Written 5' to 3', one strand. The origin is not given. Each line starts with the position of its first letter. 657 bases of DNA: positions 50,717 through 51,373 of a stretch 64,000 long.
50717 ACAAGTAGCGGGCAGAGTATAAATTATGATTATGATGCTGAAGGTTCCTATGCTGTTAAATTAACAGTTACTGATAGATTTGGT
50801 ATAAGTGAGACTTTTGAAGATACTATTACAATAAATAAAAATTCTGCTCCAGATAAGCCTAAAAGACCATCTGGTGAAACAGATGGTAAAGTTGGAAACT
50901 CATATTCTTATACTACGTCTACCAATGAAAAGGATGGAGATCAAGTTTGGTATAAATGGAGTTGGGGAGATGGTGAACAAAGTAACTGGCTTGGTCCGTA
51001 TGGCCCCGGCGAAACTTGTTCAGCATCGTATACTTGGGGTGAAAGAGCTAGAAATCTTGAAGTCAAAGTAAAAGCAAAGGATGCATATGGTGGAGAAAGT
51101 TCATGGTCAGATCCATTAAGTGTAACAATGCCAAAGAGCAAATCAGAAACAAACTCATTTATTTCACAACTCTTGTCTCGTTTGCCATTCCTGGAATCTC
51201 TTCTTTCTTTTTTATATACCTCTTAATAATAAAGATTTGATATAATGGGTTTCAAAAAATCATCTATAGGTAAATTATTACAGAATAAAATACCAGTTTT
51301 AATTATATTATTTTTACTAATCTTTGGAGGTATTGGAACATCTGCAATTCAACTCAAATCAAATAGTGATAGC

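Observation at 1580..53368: Shared C-terminal module in at least eight secreted proteins: PKD-like domain, then basic 'PK(S/T)K' motif, then a 20-30-aa amphipathic hydrophobic tail; this may be an uncharacterised sorting or anchoring signal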

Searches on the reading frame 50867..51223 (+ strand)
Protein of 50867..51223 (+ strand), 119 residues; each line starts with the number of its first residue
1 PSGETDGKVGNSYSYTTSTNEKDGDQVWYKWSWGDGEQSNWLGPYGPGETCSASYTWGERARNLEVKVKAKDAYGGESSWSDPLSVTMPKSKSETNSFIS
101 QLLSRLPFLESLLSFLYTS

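Call 10: find_homologous_proteins(query=window:50867-51223:+, max_evalue=0.001)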
Query seq(119 aa) (119 aa): 20 proteins with E <= 0.001 among 20 candidates.
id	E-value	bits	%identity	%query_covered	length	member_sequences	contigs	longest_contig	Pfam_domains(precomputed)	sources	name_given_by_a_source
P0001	6.3e-30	122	49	97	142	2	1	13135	PF00801.27,PF18911.7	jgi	jgi:hypothetical protein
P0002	8.8e-30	121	48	99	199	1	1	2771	PF00801.27,PF25788.3,PF18911.7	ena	-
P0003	2.0e-29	120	59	78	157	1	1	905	PF00801.27,PF18911.7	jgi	jgi:hypothetical protein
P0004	4.6e-29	119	51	97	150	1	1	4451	PF00801.27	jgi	-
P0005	5.7e-29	119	46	97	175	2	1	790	PF00801.27,PF18911.7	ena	-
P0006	2.1e-27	114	49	97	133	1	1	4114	PF00801.27,PF18911.7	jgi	jgi:hypothetical protein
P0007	1.2e-26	111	48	97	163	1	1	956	-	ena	-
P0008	1.2e-26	111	53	97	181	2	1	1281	PF00801.27,PF18911.7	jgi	-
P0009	3.5e-26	110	51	86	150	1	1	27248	PF00801.27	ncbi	ncbi:MAG: hypothetical protein BV458_02560, partial [Thermoplasmata archaeon M9B2D]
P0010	9.1e-26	108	46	96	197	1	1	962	PF07495.20,PF22352.3,PF00801.27,PF18911.7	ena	-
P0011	1.4e-24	104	45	94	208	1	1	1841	PF18911.7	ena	-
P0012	3.7e-23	100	48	87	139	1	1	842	PF00801.27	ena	-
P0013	9.4e-21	92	46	78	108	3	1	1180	PF00801.27,PF18911.7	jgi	jgi:hypothetical protein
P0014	1.2e-20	92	41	97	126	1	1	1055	PF00801.27,PF18911.7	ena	-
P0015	9.5e-18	82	48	73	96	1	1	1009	-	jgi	jgi:hypothetical protein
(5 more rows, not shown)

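Call 22: find_related_loci(query=A4, collection=genome_contigs, flank=4000)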
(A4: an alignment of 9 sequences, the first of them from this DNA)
Query A4 (119 aa) in genome_contigs; peptide patterns used: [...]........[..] (x = any residue, [..] = any of these).
106 stretches matched a pattern; 98 encode a relative of the query (tblastn E <= 1e-3); the best 80 are kept; 80 distinct loci.
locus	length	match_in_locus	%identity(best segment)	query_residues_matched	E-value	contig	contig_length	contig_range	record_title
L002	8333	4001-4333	50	1-112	3e-33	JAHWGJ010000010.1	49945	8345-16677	MAG: Thermoplasmata archaeon isolate Hel238.bin11 contig-145_947, whole genome shotgun sequence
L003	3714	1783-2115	47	1-117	1e-32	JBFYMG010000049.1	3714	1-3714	MAG: Thermoplasmatales archaeon isolate PPR_0056 PPR_0056.fa_k121_38229, whole genome shotgun sequence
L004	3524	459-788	56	1-113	8e-33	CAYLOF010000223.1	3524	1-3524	MAG TPA_asm: uncultured Thermoplasmatales archaeon isolate binchicken_co116_354 genome assembly, contig: NODE_35907_leng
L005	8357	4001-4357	48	1-119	6e-33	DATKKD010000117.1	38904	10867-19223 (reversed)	MAG TPA_asm: Thermoplasmatota archaeon isolate SMAG_U14648 k141_1693617, whole genome shotgun sequence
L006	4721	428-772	46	1-116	3e-32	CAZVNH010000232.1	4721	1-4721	MAG TPA_asm: uncultured Thermoplasmatales archaeon isolate binchicken_co338_5 genome assembly, contig: NODE_5588_length_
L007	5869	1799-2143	48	1-116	3e-32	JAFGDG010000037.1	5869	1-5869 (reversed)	MAG: Thermoplasmatota archaeon isolate Zod_Metabat.1159 k87_2873172, whole genome shotgun sequence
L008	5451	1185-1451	57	1-90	1e-31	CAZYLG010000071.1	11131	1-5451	MAG TPA_asm: uncultured Thermoplasmatales archaeon isolate SRP332253_co1_132 genome assembly, contig: NODE_9887_length_1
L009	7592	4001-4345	46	1-116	4e-31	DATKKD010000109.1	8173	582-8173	MAG TPA_asm: Thermoplasmatota archaeon isolate SMAG_U14648 k141_3568290, whole genome shotgun sequence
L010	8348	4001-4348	44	1-117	6e-31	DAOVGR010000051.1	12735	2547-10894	MAG TPA_asm: Thermoplasmatales archaeon isolate CSMAG_1140 CSMAG_1140_k141_6801665_length_12735_cov_8.9721, whole genome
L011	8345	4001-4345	47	1-116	7e-31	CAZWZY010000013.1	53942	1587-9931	MAG TPA_asm: uncultured Thermoplasmatales archaeon isolate SRP332253_co2_59 genome assembly, contig: NODE_498_length_539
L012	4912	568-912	49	1-116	1e-30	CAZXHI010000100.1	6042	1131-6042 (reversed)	MAG TPA_asm: uncultured Thermoplasmatales archaeon isolate SRP185410_co1_277 genome assembly, contig: k141_948318, whole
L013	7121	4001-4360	49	1-116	1e-30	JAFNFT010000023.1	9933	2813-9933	MAG: Methanobacteriota archaeon isolate bin_19 PROKKA_contig000023, whole genome shotgun sequence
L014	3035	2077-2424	48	1-116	2e-30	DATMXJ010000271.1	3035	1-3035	MAG TPA_asm: Thermoplasmatota archaeon isolate SMAG_U13117 k141_25645, whole genome shotgun sequence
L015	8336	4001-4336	46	1-113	9e-30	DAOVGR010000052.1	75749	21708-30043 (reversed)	MAG TPA_asm: Thermoplasmatales archaeon isolate CSMAG_1140 CSMAG_1140_k141_6370591_length_75749_cov_9.9839, whole genome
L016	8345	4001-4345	47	1-118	1e-29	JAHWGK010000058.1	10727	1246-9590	MAG: Thermoplasmata archaeon isolate Hel238.bin54 NODE_58_length_10727_cov_19.319437, whole genome shotgun sequence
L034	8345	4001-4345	47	1-113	4e-27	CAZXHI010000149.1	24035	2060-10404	MAG TPA_asm: uncultured Thermoplasmatales archaeon isolate SRP185410_co1_277 genome assembly, contig: k141_2090552, whol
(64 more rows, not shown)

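Call 24: search_protein_representatives(alignment_id=A3)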
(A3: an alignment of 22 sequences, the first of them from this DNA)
Query: 22 sequences, 159 profile positions. Proteins with E-value up to 0.001 (for the whole library): 24698; up to 1e-10: 13600; up to 1e-30: 4392. The best 150 are listed.
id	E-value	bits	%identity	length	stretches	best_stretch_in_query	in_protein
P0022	0.0e+00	1745.9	-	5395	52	36-135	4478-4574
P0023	0.0e+00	1227.0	-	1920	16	31-128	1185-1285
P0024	1.5e-297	989.9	-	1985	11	29-126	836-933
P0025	4.5e-278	926.6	-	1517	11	30-127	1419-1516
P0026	3.3e-251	839.3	-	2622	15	29-127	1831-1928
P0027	3.1e-220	738.6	-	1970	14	29-127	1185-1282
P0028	6.1e-202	679.2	-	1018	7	28-126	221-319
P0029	1.7e-194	655.0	-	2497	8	26-129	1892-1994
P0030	7.6e-193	649.6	-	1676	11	28-127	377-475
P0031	1.2e-181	613.2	-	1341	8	29-130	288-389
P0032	1.3e-178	603.4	-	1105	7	32-127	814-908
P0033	1.8e-178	602.9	-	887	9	30-127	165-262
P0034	1.4e-174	590.3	-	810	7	32-131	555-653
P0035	2.8e-171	579.5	-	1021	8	31-128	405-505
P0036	1.1e-169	574.4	-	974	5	23-157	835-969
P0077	5.6e-119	409.5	-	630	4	29-156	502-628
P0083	2.6e-116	400.9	-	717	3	31-156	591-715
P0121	2.3e-103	358.8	-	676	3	31-157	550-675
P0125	9.8e-102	353.5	-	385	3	30-156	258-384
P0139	5.0e-100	347.9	-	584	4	27-156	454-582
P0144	4.5e-99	344.8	-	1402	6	27-156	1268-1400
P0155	2.4e-96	336.0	-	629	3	28-157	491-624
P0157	1.2e-95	333.7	-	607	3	27-158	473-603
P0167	1.5e-94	330.1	-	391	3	28-156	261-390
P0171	2.9e-94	329.2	-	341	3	30-156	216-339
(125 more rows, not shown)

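Call 31: predict_structure(alignment_id=A3)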
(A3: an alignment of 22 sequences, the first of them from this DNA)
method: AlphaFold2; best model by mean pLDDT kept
length: 119 residues; sequences in the alignment: 22
mean_pLDDT: 88.2   pTM: 0.68
mean pLDDT of the five models: 88.2, 85.0, 80.7, 77.8, 77.8
residues with pLDDT >= 90: 69; 70-90: 40; 50-70: 10; < 50: 0
segments of 3 or more residues with pLDDT < 50: none
pLDDT, mean of each block of 10 residues (from residue 1): 92 93 88 96 94 91 92 95 90 60 81 86
secondary structure, 60 per line:
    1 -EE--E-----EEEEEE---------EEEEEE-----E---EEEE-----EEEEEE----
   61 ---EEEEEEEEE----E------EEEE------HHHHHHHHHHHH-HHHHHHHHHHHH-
elements in order: E12-17 E27-32 E42-45 E51-56 E64-72 E84-87 H94-105 H107-118

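Call 35: fold_search(model_id=the predicted structure, library=pdb)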
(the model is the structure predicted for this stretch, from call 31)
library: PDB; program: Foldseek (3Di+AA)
matches with E <= 10: 1898; with E <= 0.001: 1
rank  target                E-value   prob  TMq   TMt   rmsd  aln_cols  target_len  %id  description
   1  4xed                  3.1e-08  1.00  0.68  0.82   1.4        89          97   44  PKD domain of M14-like peptidase from Thermoplasmatales archaeon SCGC AB-540-F20 (released 2015-05-13)
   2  8pnu_D                3.2e-03  1.00  0.49  0.50   5.9       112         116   14  Cryo-EM structure of styrene oxide isomerase bound to benzylamine inhibitor (released 2024-04-03)
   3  8v5k_G                4.5e-03  1.00  0.49  0.50   5.9       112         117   10  Structure of the Human Respirovirus 3 Fusion Protein Bound to Camelid Nanobodies 4C03 and 4C06 (released 2024-05-22)
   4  1yzz_B                7.8e-03  1.00  0.53  0.55   5.5       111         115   13  Humanized caban33 at room temperature (released 2005-06-14)
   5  5sx4_J                7.8e-03  1.00  0.49  0.32   6.0       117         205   14  Crystal Structure of panitumumab in complex with epidermal growth factor receptor domain 3. (released 2016-10-05)
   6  1hcv                  8.3e-03  1.00  0.51  0.52   5.7       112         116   15  LLAMA HEAVY CHAIN VARIABLE DOMAIN AGAINST ALPHA SUBUNIT OF HCG (HUMAN CHORIONIC GONADOTROPIN) (released 1997-07-23)
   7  7km6_h                8.3e-03  1.00  0.48  0.36  12.8       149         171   11  APOBEC3B antibody 5G7 Fv-clasp (released 2021-05-12)
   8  8y81_A                8.8e-03  1.00  0.47  0.29   9.8       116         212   11  Structure of the ige-fc bound to its high affinity receptor fc(epsilon)ri (released 2024-07-10)
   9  8fjb_E                9.3e-03  1.00  0.51  0.32   6.4       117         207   10  CryoEM structure of HLA-A2 MAGEA4 (286-294) in complex with H2aM31345N Fab (released 2023-12-20)
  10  5x8l_S                1.0e-02  1.00  0.56  0.34   4.5       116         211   16  PD-L1 in complex with atezolizumab (released 2017-08-16)
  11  9pxu_H                1.0e-02  1.00  0.51  0.30   5.7       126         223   11  Inactive-state naloxone-mu opioid receptor nanobody6 complex (released 2025-11-12)
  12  8jkh_h                1.0e-02  1.00  0.46  0.47   6.4       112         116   10  CryoEM structure of sNS1 complexed with Fab 4B8 (released 2024-12-04)
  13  7km6_H                1.1e-02  1.00  0.46  0.35  12.9       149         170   12  APOBEC3B antibody 5G7 Fv-clasp (released 2021-05-12)
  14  9vx3_A                1.1e-02  0.99  0.44  0.34  12.9       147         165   14  Crystal structure of the peptide-bound form of HisMab-1 Fv-clasp (released 2025-12-17)
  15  5x8l_H                1.2e-02  1.00  0.51  0.32   6.1       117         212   12  PD-L1 in complex with atezolizumab (released 2017-08-16)
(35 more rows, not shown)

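Call 36: search_solved_structures(query=window:50867-51223:+, show_alignments=2, max_evalue=0.001)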
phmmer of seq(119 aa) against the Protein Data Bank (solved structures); distinct sequences matched with E-value up to 0.001: 1.
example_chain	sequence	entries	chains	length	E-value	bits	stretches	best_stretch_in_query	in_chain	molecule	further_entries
4xed_A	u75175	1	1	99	1.2e-18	70.5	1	2-90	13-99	Peptidase M14, carboxypeptidase A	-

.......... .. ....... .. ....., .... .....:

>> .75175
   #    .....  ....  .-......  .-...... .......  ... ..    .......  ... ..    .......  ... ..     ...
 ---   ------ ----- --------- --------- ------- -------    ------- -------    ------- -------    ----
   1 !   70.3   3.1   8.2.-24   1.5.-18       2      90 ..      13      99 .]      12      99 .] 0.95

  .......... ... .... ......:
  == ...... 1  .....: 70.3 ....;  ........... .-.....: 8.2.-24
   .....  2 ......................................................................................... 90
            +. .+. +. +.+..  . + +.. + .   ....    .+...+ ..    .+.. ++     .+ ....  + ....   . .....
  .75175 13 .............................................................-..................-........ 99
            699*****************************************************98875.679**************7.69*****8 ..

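Call 45: search_protein_families(library=pfam, alignment_id=A5, max_evalue=0.00001)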
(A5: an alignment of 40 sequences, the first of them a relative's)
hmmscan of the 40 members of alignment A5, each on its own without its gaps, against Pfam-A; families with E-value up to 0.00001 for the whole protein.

A. member 1, P0097 (529 aa): 3 families
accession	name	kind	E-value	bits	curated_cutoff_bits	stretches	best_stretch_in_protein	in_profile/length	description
PF18911.6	PKD_4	-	3e-17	62.9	27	1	312-396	9-85/85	PKD domain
PF00801.26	PKD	-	1.2e-15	57.7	23.5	1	312-387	7-74/80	PKD domain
PF07495.19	Y_Y_Y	-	1.6e-08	34.7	26.6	0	333-396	4-64/65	Y_Y_Y domain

B. families by the number of members that match (of 40 scanned): 18 families
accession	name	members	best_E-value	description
PF00801.26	PKD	40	7.1e-47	PKD domain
PF18911.6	PKD_4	39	2.6e-60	PKD domain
PF07495.19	Y_Y_Y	20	6.7e-11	Y_Y_Y domain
PF18981.6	InlK_D3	6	5.5e-07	Internalin K domain (D3/D4)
PF17957.7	Big_7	2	1.5e-30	Bacterial Ig domain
PF13385.13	Laminin_G_3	2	3.8e-26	Concanavalin A-like lectin/glucanases superfamily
PF25788.1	Ig_Rha78A_N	2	1.2e-07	Rha78A-like, N-terminal immunoglobulin domain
PF19190.6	BACON_2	2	3.2e-06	Viral BACON domain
PF25470.1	DUF7901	1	3.1e-49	Domain of unknown function (DUF7901)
PF01364.23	Peptidase_C25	1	7.3e-48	Peptidase family C25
PF05935.17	Arylsulfotrans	1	3.1e-17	Arylsulfotransferase (ASST)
PF10342.15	Kre9_KNH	1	2.1e-13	Kre9/KNH-like N-terminal Ig-like domain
PF14269.12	Arylsulfotran_2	1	6.3e-12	Arylsulfotransferase (ASST)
PF10102.14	DUF2341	1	2.3e-07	Domain of unknown function (DUF2341)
PF13088.12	BNR_2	1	5.4e-07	BNR repeat-like domain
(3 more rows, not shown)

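Call 48: search_protein_families(library=pfam, alignment_id=A6, max_evalue=0.00001)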
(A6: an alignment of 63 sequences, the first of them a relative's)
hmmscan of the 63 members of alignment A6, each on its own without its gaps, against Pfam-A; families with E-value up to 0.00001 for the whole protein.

A. member 1, L002:3164-4336:+ (391 aa): 1 family
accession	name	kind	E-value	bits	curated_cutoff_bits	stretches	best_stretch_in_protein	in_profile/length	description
PF02275.23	CBAH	-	2.5e-06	27.8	20.4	0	21-156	1-157/316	Linear amide C-N hydrolases, choloylglycine hydrolase family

B. families by the number of members that match (of 63 scanned): 28 families (the first 25 are shown)
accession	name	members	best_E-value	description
PF18911.6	PKD_4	27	1.6e-17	PKD domain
PF00801.26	PKD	25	3.4e-17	PKD domain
PF01364.23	Peptidase_C25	8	1.8e-74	Peptidase family C25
PF00246.29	Peptidase_M14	7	1.2e-15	Zinc carboxypeptidase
PF04371.20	PAD_porph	4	1.9e-33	Porphyromonas-type peptidyl-arginine deiminase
PF08126.16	Propeptide_C25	4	3.1e-20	Propeptide_C25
PF04389.22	Peptidase_M28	3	4.1e-43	Peptidase family M28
PF07495.19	Y_Y_Y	3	1.5e-08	Y_Y_Y domain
PF13570.13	Beta-prop_ACSF4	2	4.2e-37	Beta-alanine-activating enzyme, beta-propeller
PF13360.13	PQQ_2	2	4.8e-37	Outer membrane protein assembly factor BamB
PF13229.12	Beta_helix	2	6.7e-31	Right handed beta helix region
PF01011.28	PQQ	2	4.3e-09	Glucose/ethanol/alcohol dehydrogenase, beta-propeller domain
PF00082.27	Peptidase_S8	1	4.7e-52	Subtilase family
PF00144.29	Beta-lactamase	1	6.5e-52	Beta-lactamase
PF25470.1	DUF7901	1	3.4e-49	Domain of unknown function (DUF7901)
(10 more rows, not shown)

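Call 52: list_cluster_members(proteins=[P0144, P0139, P0077, P0083, P0167, P0125, P0171, P0121, P0155, P0157])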
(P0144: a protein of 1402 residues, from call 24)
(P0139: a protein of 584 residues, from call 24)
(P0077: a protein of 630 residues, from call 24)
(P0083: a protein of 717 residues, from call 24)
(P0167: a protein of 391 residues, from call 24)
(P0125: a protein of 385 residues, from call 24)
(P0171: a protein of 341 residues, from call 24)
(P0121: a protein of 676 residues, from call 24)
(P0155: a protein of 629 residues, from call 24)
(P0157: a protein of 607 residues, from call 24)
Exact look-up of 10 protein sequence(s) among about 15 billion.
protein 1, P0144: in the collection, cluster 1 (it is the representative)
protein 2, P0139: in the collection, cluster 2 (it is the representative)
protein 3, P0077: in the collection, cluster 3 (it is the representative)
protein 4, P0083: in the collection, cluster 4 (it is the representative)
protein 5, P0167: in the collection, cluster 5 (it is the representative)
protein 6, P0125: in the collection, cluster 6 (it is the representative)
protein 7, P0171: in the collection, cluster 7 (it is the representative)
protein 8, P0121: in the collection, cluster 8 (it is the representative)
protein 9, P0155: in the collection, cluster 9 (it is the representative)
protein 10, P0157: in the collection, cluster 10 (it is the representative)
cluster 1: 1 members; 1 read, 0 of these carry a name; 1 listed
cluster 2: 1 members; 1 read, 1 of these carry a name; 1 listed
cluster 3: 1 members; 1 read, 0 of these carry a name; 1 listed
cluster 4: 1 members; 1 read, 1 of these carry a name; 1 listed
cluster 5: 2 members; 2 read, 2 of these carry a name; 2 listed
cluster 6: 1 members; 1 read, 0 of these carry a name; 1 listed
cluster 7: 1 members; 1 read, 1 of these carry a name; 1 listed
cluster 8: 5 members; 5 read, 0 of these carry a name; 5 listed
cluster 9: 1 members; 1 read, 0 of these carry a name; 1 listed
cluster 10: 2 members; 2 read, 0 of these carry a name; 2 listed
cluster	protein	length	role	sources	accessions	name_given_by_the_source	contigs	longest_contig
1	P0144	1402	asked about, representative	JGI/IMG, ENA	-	-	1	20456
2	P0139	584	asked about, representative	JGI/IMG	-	hypothetical protein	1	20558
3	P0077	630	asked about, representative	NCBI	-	-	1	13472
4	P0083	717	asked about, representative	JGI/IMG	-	flagellar hook protein FlgE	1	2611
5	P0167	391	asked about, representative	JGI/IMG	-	hypothetical protein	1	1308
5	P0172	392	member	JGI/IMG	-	hypothetical protein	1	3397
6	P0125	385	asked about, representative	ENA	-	-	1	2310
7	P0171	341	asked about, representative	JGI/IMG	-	hypothetical protein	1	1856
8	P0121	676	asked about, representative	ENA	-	-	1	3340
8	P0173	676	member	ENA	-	-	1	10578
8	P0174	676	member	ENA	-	-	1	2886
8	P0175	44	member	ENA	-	-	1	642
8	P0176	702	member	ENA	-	-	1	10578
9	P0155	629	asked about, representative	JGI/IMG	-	-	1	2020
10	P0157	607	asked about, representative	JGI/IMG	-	-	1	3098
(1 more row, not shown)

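Call 79: search_protein_families(library=pfam, proteins=[L034:555-2441:+, L013:4791-6386:+], max_evalue=0.001)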
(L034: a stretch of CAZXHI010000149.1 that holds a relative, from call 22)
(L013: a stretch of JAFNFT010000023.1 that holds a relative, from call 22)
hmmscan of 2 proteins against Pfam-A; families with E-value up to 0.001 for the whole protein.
L034:555-2441:+ (629 aa): 1 family
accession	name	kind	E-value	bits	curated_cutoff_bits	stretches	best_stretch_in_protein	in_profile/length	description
PF01364.23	Peptidase_C25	-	1.8e-46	159.5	23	1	203-592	2-372/374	Peptidase family C25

L013:4791-6386:+ (532 aa): 1 family
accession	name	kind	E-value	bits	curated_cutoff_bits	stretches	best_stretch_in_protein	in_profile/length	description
PF13229.12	Beta_helix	-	1.2e-09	38.4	25.9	1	200-336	9-142/158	Right handed beta helix region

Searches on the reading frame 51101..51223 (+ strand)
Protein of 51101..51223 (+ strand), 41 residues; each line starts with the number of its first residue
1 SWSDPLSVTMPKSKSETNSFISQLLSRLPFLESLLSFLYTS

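Call 7: search_protein_families(library=ncbifam, proteins=[window:51101-51223:+], max_evalue=10)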
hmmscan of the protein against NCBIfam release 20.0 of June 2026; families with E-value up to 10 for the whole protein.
seq(41 aa): 0 families

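Call 8: search_protein_families(library=pfam, proteins=[window:51101-51223:+], max_evalue=10)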
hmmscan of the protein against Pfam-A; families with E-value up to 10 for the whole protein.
seq(41 aa): 0 families

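Call 17: find_homologous_proteins(query=A2, max_evalue=10)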
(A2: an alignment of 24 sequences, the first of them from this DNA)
Query A2 (24 sequences) (41 aa, profile of the alignment): 1 proteins with E <= 10 among 123 candidates.
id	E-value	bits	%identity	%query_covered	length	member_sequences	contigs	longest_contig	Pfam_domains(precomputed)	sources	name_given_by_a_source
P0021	1.6e-8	52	46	95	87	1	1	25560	-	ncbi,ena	-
